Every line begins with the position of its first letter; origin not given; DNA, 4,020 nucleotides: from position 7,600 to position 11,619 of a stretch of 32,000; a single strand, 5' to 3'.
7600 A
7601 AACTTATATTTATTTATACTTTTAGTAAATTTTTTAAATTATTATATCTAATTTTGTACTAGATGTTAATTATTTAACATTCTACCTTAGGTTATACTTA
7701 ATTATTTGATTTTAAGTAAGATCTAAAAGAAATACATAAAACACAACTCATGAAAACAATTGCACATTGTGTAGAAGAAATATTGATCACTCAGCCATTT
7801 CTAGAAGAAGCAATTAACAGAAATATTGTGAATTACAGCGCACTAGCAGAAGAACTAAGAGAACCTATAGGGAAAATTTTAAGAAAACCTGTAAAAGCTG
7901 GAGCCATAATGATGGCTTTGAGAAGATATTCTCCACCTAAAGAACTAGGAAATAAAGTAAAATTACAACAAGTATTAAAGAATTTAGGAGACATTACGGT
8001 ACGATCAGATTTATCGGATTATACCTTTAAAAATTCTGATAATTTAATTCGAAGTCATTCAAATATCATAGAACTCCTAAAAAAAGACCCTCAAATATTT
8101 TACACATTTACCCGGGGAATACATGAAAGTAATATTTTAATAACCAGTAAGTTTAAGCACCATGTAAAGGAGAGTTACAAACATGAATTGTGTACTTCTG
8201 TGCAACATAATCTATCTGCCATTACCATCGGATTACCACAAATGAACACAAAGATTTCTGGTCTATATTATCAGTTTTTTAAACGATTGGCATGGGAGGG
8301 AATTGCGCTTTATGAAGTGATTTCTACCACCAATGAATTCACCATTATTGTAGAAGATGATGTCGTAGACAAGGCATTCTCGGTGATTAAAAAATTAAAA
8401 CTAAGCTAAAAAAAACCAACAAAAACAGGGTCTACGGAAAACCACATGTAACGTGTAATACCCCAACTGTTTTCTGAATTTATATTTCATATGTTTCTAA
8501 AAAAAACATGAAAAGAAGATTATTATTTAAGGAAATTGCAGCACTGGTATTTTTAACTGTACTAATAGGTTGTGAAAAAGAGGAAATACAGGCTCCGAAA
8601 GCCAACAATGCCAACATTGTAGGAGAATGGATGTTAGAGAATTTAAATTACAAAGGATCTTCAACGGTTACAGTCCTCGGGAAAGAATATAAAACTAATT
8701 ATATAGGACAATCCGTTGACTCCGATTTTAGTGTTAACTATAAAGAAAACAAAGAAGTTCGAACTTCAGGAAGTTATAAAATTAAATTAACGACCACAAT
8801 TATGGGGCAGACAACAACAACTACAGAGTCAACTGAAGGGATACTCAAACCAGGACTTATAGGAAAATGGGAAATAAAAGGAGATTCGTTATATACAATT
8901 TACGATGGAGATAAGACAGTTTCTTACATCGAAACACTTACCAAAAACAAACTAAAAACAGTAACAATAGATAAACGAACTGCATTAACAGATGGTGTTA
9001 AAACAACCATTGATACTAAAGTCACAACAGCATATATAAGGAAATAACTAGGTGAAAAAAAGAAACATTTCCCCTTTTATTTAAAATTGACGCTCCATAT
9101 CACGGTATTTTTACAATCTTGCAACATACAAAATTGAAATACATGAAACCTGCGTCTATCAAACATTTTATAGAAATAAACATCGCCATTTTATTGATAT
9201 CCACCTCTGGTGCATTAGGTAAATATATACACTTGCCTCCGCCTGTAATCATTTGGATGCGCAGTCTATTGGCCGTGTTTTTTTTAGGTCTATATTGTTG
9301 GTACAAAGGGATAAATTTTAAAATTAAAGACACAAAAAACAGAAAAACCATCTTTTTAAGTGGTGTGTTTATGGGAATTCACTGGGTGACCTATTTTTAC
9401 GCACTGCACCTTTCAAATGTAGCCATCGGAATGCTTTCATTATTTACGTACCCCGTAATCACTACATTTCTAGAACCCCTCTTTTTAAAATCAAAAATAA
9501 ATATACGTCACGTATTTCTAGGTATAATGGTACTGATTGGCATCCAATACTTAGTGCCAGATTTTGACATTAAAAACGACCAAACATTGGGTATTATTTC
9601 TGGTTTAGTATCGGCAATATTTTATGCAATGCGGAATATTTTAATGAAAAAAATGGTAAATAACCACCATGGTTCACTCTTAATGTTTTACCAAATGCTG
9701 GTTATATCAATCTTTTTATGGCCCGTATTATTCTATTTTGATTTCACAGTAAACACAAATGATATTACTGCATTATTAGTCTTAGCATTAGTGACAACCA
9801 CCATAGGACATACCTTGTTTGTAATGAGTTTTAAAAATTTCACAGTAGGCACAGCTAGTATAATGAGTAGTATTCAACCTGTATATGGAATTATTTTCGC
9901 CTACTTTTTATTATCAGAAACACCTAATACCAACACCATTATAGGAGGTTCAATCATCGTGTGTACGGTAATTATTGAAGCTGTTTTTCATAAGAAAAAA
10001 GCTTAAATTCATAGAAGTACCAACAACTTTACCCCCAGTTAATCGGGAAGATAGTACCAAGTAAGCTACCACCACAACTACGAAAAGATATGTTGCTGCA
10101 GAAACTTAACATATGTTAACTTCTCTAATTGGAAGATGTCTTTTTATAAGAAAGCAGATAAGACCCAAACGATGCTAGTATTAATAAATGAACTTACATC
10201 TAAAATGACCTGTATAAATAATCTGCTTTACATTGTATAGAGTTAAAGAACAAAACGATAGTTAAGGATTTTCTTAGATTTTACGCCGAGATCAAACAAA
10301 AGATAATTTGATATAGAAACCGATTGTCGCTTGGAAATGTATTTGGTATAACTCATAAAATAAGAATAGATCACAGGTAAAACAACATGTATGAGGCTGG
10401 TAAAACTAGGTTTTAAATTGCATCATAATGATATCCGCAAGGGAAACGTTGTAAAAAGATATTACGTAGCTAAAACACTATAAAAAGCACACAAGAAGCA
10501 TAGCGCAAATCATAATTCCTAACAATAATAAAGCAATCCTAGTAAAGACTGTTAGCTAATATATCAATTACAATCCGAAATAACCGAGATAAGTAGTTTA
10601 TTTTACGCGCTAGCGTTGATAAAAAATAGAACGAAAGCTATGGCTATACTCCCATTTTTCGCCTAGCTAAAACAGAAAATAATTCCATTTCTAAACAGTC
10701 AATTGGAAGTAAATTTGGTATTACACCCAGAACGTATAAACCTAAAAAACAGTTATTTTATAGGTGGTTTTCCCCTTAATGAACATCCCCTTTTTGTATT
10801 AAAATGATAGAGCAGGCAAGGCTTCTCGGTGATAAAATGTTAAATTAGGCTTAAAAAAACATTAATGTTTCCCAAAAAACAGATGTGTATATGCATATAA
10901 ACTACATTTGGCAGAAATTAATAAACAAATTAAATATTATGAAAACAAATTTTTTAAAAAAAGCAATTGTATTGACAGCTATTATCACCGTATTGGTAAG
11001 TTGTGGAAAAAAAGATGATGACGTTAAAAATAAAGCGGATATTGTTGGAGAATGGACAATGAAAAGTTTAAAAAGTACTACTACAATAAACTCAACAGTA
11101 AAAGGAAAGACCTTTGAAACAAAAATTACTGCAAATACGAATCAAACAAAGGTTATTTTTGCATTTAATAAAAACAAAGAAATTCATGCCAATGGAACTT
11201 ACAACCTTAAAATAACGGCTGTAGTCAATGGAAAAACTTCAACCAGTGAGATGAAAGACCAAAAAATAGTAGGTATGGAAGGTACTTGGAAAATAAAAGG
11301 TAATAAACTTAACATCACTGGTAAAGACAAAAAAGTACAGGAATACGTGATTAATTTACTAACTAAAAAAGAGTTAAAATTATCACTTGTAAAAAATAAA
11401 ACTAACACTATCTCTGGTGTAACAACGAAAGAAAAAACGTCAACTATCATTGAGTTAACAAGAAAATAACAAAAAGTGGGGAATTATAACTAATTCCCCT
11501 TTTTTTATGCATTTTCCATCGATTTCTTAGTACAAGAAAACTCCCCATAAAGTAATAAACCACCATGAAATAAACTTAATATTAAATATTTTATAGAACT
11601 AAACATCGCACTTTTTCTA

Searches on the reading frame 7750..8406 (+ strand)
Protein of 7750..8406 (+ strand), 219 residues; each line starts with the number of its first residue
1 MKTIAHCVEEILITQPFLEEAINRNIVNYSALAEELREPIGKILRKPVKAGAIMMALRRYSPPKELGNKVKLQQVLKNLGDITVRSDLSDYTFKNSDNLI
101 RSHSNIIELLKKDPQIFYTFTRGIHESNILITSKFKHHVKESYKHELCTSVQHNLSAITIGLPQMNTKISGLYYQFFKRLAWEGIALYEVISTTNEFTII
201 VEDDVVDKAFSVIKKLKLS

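Call 62: search_protein_families(library=pfam, proteins=[window:7750-8406:+], max_evalue=0.01)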
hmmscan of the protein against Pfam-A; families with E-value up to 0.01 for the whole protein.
window:7750-8406:+ (219 aa): 2 families
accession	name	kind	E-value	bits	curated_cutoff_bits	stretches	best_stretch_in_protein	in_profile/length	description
PF24367.1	DUF7523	-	0.0017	19.1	27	1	12-61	10-51/158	Family of unknown function (DUF7523)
PF13840.12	ACT_7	-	0.0067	16.7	27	0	151-213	2-63/65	ACT domain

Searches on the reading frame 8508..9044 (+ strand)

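Call 62: search_protein_families(library=pfam, proteins=[window:8508-9044:+], max_evalue=0.01)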
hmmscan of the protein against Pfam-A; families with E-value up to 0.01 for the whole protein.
window:8508-9044:+ (179 aa): 1 family
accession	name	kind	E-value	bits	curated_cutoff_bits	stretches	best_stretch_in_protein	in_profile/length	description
PF13648.12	Lipocalin_4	-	3.6e-05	25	22.4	1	37-150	1-88/89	Lipocalin-like domain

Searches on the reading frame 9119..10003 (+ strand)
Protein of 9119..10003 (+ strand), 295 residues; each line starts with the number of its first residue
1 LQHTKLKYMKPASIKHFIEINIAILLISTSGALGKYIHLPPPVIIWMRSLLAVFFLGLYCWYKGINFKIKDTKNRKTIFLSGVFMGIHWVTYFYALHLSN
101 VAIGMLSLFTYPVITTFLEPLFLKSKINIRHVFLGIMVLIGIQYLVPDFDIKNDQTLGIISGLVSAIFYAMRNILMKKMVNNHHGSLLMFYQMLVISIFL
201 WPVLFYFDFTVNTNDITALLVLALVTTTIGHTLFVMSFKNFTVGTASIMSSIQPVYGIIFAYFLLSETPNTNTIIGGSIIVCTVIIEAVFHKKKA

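Call 62: search_protein_families(library=pfam, proteins=[window:9119-10003:+], max_evalue=0.01)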
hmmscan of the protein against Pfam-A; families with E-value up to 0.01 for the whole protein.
window:9119-10003:+ (295 aa): 2 families
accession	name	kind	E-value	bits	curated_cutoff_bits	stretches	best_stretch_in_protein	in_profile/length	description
PF00892.27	EamA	-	5.8e-36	124.2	28.2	2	157-286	2-132/135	EamA-like transporter family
PF03151.22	TPT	-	1.8e-08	34.5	30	2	189-288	38-136/291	Triose-phosphate Transporter family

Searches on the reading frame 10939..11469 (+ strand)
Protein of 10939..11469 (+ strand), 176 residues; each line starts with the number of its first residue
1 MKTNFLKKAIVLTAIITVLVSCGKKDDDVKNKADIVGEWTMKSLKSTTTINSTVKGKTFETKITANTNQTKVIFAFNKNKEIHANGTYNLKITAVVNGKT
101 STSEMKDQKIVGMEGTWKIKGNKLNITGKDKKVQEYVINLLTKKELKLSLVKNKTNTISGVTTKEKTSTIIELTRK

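Call 45: list_cluster_members(proteins=[P0001, window:10939-11469:+, window:8508-9047:+])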
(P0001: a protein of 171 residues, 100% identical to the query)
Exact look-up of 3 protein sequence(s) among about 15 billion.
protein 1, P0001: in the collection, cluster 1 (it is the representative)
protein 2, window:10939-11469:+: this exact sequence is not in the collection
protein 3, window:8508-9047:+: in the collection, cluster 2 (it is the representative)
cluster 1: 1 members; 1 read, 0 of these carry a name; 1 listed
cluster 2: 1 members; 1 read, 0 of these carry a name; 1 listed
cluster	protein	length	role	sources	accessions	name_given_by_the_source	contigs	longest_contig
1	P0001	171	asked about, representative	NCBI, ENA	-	-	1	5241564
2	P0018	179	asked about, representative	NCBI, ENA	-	-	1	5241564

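Call 62: search_protein_families(library=pfam, proteins=[window:10939-11466:+], max_evalue=0.01)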
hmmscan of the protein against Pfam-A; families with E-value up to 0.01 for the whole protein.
window:10939-11466:+ (176 aa): 3 families
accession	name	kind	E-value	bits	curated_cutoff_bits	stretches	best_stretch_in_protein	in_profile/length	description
PF13648.12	Lipocalin_4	-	0.00037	21.8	22.4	1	35-148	1-89/89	Lipocalin-like domain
PF16395.11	DUF5004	-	0.0046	17.4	21.6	0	30-170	18-146/153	Domain of unknown function (DUF5004)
PF09167.16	DUF1942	-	0.0068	17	22.4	0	29-86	12-69/123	Domain of unknown function (DUF1942)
